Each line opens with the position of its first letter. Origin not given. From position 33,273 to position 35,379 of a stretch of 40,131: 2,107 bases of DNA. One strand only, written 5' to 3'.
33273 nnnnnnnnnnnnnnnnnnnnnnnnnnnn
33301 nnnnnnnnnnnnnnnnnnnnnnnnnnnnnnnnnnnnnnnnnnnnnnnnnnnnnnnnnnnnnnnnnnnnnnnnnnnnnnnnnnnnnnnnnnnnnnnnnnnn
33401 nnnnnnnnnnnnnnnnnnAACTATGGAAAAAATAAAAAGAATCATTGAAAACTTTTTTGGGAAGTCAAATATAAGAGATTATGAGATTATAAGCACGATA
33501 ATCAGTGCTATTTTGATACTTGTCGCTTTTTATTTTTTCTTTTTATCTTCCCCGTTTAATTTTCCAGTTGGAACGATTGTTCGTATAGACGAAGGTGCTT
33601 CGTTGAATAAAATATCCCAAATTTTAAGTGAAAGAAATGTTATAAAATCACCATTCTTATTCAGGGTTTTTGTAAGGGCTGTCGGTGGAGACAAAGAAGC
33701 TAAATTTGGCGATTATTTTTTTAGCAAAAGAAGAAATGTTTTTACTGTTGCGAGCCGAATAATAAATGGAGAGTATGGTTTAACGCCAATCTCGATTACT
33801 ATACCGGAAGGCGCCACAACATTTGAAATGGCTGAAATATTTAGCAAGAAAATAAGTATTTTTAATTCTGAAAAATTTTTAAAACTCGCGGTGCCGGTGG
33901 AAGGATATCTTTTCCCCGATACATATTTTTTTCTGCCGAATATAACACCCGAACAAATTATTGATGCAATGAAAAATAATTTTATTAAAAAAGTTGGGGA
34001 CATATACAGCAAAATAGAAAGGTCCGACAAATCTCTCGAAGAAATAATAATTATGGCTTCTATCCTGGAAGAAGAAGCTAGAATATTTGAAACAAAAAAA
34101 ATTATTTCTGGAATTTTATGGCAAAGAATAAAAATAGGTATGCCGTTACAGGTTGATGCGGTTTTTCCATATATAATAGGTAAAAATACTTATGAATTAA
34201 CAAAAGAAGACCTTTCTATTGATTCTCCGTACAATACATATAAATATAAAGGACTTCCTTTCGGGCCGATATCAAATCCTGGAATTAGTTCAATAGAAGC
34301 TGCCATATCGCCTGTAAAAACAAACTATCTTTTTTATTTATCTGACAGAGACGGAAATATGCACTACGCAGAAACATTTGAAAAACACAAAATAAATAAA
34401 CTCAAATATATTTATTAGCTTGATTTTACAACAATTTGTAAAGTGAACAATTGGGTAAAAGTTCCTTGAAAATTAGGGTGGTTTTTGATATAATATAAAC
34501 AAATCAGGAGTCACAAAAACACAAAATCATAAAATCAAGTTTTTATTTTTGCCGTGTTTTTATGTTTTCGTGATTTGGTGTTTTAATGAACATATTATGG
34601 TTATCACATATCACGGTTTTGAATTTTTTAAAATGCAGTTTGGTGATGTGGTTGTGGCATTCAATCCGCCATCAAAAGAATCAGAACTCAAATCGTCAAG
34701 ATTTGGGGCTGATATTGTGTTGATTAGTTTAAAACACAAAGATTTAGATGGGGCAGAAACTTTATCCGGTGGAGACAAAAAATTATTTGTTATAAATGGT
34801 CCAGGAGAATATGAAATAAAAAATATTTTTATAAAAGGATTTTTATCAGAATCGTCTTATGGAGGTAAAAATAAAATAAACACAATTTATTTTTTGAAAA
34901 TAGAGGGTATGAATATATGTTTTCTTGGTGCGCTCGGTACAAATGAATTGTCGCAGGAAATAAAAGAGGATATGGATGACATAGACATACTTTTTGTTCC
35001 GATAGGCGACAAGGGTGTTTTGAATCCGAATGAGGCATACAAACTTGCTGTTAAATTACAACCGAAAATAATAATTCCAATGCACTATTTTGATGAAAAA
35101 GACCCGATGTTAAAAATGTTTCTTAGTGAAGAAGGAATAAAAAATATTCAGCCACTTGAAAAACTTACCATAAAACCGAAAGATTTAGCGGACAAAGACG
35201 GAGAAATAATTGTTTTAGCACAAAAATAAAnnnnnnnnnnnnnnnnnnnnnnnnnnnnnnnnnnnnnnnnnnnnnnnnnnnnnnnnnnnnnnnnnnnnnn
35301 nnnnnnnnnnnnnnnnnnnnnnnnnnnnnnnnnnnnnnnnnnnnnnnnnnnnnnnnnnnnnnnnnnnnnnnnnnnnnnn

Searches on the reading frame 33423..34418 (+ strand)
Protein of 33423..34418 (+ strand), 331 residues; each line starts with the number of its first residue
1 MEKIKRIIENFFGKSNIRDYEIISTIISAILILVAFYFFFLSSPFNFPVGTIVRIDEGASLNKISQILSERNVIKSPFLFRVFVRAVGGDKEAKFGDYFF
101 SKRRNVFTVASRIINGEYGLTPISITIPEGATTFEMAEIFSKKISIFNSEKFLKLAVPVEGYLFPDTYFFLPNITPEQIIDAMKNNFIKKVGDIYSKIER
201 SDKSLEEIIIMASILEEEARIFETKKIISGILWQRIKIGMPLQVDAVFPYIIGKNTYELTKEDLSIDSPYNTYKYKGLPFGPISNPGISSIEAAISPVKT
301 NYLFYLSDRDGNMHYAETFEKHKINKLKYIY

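Call 104: search_protein_families(library=pfam, proteins=[window:33423-34418:+], max_evalue=0.0001)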
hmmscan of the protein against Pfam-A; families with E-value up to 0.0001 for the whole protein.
window:33423-34418:+ (331 aa): 1 family
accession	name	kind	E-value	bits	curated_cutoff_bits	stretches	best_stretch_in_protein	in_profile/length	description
PF02618.21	YceG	-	5.2e-73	246.3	32.4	1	53-326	1-273/275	YceG-like family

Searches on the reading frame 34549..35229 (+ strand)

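Call 104: search_protein_families(library=pfam, proteins=[window:34549-35229:+], max_evalue=0.0001)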
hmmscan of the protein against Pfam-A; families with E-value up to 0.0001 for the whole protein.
window:34549-35229:+ (226 aa): 2 families
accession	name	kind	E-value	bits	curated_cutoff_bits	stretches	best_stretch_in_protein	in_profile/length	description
PF13483.12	Lactamase_B_3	-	1.2e-27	97.3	24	1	19-179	2-160/160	Beta-lactamase superfamily domain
PF12706.13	Lactamase_B_2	-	1.5e-06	28.4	27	1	114-180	128-200/200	Beta-lactamase superfamily domain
